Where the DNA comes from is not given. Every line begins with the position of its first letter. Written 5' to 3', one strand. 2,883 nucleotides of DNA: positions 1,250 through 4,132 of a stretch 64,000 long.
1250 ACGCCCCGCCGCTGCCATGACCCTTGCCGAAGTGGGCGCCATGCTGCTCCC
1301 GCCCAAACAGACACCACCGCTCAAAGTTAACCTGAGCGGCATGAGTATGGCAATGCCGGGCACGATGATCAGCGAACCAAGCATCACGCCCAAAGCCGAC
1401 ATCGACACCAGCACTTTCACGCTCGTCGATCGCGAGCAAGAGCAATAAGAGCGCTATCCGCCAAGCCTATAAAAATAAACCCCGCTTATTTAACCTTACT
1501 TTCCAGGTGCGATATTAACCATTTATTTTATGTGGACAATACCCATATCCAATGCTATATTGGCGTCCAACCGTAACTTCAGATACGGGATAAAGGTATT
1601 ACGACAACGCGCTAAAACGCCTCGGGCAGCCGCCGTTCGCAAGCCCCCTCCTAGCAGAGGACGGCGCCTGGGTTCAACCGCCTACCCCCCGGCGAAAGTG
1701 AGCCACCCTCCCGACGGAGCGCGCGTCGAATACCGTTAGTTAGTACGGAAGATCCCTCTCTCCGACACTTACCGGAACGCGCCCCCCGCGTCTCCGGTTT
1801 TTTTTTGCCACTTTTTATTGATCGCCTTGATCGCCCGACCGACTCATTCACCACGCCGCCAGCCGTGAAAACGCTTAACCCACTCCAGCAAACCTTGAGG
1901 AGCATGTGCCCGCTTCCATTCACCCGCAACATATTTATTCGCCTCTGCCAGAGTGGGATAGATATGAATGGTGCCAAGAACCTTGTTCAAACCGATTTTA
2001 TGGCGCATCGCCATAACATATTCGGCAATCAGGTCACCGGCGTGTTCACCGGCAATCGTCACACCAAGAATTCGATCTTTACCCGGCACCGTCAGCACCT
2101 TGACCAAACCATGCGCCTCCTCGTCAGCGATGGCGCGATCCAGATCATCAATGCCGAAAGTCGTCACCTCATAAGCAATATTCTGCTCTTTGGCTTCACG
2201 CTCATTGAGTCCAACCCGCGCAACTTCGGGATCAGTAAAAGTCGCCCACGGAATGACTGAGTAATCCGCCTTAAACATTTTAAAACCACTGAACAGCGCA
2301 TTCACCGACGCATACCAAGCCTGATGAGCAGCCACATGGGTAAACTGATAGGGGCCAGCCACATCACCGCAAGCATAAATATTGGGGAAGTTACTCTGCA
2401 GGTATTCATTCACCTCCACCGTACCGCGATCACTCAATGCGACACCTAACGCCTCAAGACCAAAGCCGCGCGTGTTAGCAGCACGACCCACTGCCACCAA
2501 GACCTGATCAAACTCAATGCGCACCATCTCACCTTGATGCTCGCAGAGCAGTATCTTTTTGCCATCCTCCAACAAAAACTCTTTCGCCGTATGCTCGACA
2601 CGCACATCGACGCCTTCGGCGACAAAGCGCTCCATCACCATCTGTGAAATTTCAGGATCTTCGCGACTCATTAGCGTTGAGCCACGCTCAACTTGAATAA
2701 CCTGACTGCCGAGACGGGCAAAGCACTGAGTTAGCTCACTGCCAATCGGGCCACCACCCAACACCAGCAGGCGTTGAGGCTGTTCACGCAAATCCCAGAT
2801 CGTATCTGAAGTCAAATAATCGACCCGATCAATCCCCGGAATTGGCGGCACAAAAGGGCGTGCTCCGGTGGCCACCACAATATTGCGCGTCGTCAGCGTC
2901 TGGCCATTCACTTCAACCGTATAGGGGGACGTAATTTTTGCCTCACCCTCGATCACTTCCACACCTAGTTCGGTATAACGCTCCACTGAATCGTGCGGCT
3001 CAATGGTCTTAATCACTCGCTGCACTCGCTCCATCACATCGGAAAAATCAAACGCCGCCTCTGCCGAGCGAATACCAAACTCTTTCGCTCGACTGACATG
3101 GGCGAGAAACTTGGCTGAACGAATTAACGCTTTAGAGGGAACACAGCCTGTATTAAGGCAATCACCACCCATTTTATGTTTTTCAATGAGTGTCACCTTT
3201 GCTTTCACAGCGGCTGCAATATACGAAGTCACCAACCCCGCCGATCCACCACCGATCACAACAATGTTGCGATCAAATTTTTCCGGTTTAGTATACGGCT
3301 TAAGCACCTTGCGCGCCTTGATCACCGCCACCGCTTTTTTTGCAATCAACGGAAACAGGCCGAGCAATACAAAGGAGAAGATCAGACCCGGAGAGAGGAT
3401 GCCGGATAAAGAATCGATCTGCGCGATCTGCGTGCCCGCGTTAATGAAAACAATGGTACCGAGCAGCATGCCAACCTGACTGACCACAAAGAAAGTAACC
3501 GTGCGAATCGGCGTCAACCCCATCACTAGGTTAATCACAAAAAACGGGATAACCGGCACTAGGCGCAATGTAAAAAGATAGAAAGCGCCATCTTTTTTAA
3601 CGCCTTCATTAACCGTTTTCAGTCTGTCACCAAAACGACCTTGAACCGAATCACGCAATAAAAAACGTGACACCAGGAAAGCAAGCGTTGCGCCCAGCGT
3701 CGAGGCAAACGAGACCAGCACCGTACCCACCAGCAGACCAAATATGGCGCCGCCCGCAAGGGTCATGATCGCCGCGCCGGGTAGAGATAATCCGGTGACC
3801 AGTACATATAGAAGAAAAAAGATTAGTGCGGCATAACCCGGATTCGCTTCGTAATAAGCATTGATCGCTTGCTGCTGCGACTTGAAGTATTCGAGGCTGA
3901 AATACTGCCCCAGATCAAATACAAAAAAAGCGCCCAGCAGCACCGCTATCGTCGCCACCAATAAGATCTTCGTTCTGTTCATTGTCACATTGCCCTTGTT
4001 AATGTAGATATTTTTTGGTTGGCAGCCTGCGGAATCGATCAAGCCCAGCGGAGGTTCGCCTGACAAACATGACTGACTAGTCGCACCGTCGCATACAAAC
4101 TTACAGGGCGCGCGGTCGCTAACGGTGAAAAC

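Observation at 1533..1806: Promoter-to-terminator bracketed ~240-nt candidate small RNA downstream of ispE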

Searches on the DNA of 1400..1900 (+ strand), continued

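Call 41: search_with_rna_model(model_id=R1, source=L112, start=2500, end=4100, max_evalue=10, show_alignments=2, filters=off)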
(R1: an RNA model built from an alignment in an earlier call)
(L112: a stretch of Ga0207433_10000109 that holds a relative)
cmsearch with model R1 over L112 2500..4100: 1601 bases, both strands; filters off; matches with E-value up to 10: 27.
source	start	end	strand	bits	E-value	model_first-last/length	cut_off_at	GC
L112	3226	3388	-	10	0.056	1-144/144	no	0.64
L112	3449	3496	-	9.6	0.07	1-144/144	no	0.73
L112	2866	2943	+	7.1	0.27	35-78/144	no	0.63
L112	2957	3088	+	6.9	0.3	1-144/144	no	0.63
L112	3169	3201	-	6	0.51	1-144/144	no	0.64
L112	3545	3581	+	5.5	0.64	1-144/144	no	0.57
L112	3788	3856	-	5.5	0.67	1-144/144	no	0.71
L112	3801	3877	+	5.2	0.77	30-123/144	no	0.7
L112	3278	3310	+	5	0.88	1-144/144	no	0.73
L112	3608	3648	+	3.6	1.9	1-144/144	no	0.76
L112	3355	3455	+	3.5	2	1-144/144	no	0.68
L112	3895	3922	-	3.2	2.3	1-144/144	no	0.68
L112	3743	3784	-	3.1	2.4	1-144/144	no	0.71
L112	3928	3997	+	3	2.7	1-144/144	no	0.63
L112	2505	2531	-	2.7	3.1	1-144/144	no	0.63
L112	3687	3719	+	2.6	3.3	1-144/144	no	0.73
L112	2767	2839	+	2.6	3.3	1-144/144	no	0.7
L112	3544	3565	-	2.3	3.8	85-106/144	no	0.59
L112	3461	3489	+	2.3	3.9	1-144/144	no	0.69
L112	2802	2840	-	2.3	3.9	1-144/144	no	0.79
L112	3860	3874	-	1.9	4.7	1-144/144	no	0.73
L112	3608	3648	-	1.9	4.8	1-144/144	no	0.76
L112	3933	4007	-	1.8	5.2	1-144/144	no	0.65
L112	3651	3728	-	1.5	5.9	1-144/144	no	0.65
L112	3726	3756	+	0.9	8.2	1-144/144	no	0.71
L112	2590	2652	+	0.9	8.4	1-144/144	no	0.68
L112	3165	3223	+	0.7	9.5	1-144/144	no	0.64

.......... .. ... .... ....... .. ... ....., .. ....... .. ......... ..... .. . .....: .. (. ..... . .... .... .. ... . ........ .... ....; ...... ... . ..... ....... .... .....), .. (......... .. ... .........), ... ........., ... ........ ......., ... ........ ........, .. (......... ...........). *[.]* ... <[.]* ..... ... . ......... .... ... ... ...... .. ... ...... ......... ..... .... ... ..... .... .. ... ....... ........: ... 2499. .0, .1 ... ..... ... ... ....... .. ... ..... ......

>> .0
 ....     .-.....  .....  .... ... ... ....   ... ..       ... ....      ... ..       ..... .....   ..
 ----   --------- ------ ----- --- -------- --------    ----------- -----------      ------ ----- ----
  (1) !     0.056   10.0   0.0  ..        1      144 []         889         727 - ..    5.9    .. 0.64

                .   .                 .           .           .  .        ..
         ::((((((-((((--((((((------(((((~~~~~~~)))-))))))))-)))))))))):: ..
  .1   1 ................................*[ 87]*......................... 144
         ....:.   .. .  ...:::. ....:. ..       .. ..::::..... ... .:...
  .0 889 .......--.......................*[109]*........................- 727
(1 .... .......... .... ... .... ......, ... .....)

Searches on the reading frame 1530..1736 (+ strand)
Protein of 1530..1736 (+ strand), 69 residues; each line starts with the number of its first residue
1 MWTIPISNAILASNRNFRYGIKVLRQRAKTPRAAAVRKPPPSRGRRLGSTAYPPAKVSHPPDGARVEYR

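Call 19: search_protein_families(library=pfam, proteins=[window:1530-1736:+], max_evalue=0.1)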
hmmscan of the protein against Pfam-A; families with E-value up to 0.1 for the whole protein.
window:1530-1736:+ (69 aa): 0 families

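Call 31: search_protein_representatives(protein=window:1530-1736:+)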
Query: 69 residues. Proteins with E-value up to 0.001 (for the whole library): 1; up to 1e-10: 0; up to 1e-30: 0. The best 1 are listed.
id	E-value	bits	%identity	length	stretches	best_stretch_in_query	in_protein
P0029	5.0e-09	52.4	35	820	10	9-62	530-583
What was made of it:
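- No real homologue of the 69-aa translation exists among 1.84 billion representatives; the single hit is a repetitive 820-aa protein matched in 10 stretches (call 31).
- Tried and rejected: The 69-aa frame against 1.84 billion representatives gave only a repetitive hit (call 31).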

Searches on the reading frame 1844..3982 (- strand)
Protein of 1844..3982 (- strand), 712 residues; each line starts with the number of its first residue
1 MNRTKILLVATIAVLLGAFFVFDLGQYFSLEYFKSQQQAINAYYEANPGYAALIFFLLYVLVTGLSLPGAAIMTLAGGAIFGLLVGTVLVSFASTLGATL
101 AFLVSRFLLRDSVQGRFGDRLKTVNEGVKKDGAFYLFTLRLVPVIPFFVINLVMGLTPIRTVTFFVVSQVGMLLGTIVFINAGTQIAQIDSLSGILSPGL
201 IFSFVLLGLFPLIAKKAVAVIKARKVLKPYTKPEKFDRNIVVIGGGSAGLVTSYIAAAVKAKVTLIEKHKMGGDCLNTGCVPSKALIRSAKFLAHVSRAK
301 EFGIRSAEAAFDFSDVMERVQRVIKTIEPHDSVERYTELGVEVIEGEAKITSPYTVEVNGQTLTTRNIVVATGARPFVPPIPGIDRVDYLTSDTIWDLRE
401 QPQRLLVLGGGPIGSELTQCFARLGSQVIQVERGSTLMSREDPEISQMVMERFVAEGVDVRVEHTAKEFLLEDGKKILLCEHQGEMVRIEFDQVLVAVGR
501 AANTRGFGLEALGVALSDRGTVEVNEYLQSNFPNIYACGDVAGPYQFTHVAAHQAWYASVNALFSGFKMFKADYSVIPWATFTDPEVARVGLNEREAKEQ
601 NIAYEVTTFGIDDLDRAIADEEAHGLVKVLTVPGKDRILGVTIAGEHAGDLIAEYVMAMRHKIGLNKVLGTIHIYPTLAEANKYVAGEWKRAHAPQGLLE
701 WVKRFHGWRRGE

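Call 8: find_related_loci(query=window:1847-3982:-, collection=genome_contigs, flank=6000)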
Query window:1847-3982:- (712 aa) in genome_contigs; peptide patterns used: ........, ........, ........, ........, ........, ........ (x = any residue, [..] = any of these).
600 stretches matched a pattern (row limit reached: there are more); 588 encode a relative of the query (tblastn E <= 1e-3); the best 80 are kept; 80 distinct loci.
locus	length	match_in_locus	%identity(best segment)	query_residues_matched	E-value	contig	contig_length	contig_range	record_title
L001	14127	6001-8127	77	1-711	0e+0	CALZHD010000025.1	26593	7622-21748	MAG: uncultured Gammaproteobacteria bacterium isolate FO_M_Gamma_033.1 genome assembly, contig: scaffold_1214, whole gen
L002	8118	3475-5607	77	1-711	0e+0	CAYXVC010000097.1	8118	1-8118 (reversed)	MAG TPA_asm: uncultured Gammaproteobacteria bacterium isolate SRP128015_co1_78 genome assembly, contig: NODE_15067_lengt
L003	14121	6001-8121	76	3-711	0e+0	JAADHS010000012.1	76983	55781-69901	MAG: Gammaproteobacteria bacterium isolate M_MetaBat.201 contig-127_1002, whole genome shotgun sequence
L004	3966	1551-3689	73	5-712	0e+0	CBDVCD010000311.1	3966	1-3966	MAG TPA_asm: uncultured Gammaproteobacteria bacterium isolate SRR22302365_binner13_Refined_117 genome assembly, contig:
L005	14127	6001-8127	73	1-711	0e+0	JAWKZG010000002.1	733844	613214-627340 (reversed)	MAG: Gammaproteobacteria bacterium isolate AC2.22 AC2.22.fa-2, whole genome shotgun sequence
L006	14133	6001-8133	72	1-711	0e+0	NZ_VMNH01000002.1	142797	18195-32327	Sedimenticola selenatireducens strain BK-1 k119_1692, whole genome shotgun sequence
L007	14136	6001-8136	72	1-712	0e+0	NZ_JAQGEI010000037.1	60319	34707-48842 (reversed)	Sedimenticola hydrogenitrophicus strain SN1189 37, whole genome shotgun sequence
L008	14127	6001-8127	74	1-711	0e+0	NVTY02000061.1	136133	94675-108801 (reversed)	MAG: Thiotrichaceae bacterium isolate NORP103 MHASMcontig_103370, whole genome shotgun sequence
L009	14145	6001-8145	72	1-712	0e+0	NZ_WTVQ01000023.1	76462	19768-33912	Aromatoleum diolicum strain 22Lin NODE_23_length_76462_cov_11.493, whole genome shotgun sequence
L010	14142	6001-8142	72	1-711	0e+0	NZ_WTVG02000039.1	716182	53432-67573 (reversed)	Aromatoleum anaerobium strain LuFRes1 2, whole genome shotgun sequence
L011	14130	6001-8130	72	1-710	0e+0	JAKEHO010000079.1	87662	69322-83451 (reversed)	MAG: Gammaproteobacteria bacterium isolate PMV_7.24 PMV_7.24.k101_725820, whole genome shotgun sequence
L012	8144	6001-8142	70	1-710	0e+0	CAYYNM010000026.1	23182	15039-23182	MAG TPA_asm: uncultured Methylomarinum sp. isolate SRP128015_co3_140 genome assembly, contig: NODE_2082_length_23182_cov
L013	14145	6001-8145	70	1-711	0e+0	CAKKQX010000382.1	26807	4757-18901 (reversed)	Burkholderiales bacterium isolate Hainich-H32-bin046-1 genome assembly, contig: H32-bin046_1_Hain_H32_02um_R1_791_length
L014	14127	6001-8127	70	2-710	0e+0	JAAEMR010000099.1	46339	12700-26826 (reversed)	MAG: Gammaproteobacteria bacterium isolate Bse_11 BseG_CONTIG1066875, whole genome shotgun sequence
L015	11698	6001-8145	70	1-711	0e+0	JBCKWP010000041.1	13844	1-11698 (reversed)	Methylobacter sp. isolate SLM_LV1_30a-F06 Node_41_length_13844_cov_32.532275, whole genome shotgun sequence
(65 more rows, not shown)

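Call 11: find_encoding_contigs(protein=window:1844-3982:-, flank=5000, max_places=10)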
Protein window:1844-3982:- (712 aa): no gene with exactly this product is on record in the collection.

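Call 19: search_protein_families(library=pfam, proteins=[window:1847-3982:-], max_evalue=0.1)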
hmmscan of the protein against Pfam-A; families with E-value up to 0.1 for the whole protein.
window:1847-3982:- (712 aa): 19 families
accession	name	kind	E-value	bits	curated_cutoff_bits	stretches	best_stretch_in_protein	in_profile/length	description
PF07992.20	Pyr_redox_2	-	4.4e-67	227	26.1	1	239-555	2-291/291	Pyridine nucleotide-disulphide oxidoreductase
PF02852.28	Pyr_redox_dim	-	1.6e-29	102.8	25.3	1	577-683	1-107/110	Pyridine nucleotide-disulphide oxidoreductase, dimerisation domain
PF09335.16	VTT_dom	-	1.4e-22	80.9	33.9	1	71-184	4-122/123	VTT domain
PF00070.33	Pyr_redox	-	8e-18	65.2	22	1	404-474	1-71/82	Pyridine nucleotide-disulphide oxidoreductase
PF13738.12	Pyr_redox_3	-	1.1e-12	48.3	30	1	241-539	1-305/305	Pyridine nucleotide-disulphide oxidoreductase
PF03486.20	HI0933_like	-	1.2e-07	31.8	50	1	239-319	2-85/244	HI0933-like protein Rossmann domain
PF01134.28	GIDA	-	2.5e-06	27.3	22.1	1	240-374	2-150/391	Glucose inhibited division protein A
PF01266.30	DAO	-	6.4e-06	26.4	27.9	1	240-272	2-35/353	FAD dependent oxidoreductase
PF13434.12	Lys_Orn_oxgnase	-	1.3e-05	24.9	21.3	1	351-460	129-245/339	L-lysine 6-monooxygenase/L-ornithine 5-monooxygenase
PF13450.12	NAD_binding_8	-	0.00028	21.6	21.9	1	242-275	1-35/68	NAD(P)-binding Rossmann-like domain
PF01262.27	AlaDh_PNT_C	-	0.00051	20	23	0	239-269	30-60/214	Alanine dehydrogenase/PNT, C-terminal domain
PF01946.23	Thi4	-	0.00086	19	26.2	1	237-290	17-72/235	Thi4 family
PF00890.30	FAD_binding_2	-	0.0028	17.3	20.4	1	240-270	2-32/414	FAD binding domain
PF12831.13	FAD_oxidored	-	0.0034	17.2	27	1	240-273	2-35/416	FAD dependent oxidoreductase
PF01494.25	FAD_binding_3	-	0.0041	16.8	22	0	406-465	5-65/349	FAD binding domain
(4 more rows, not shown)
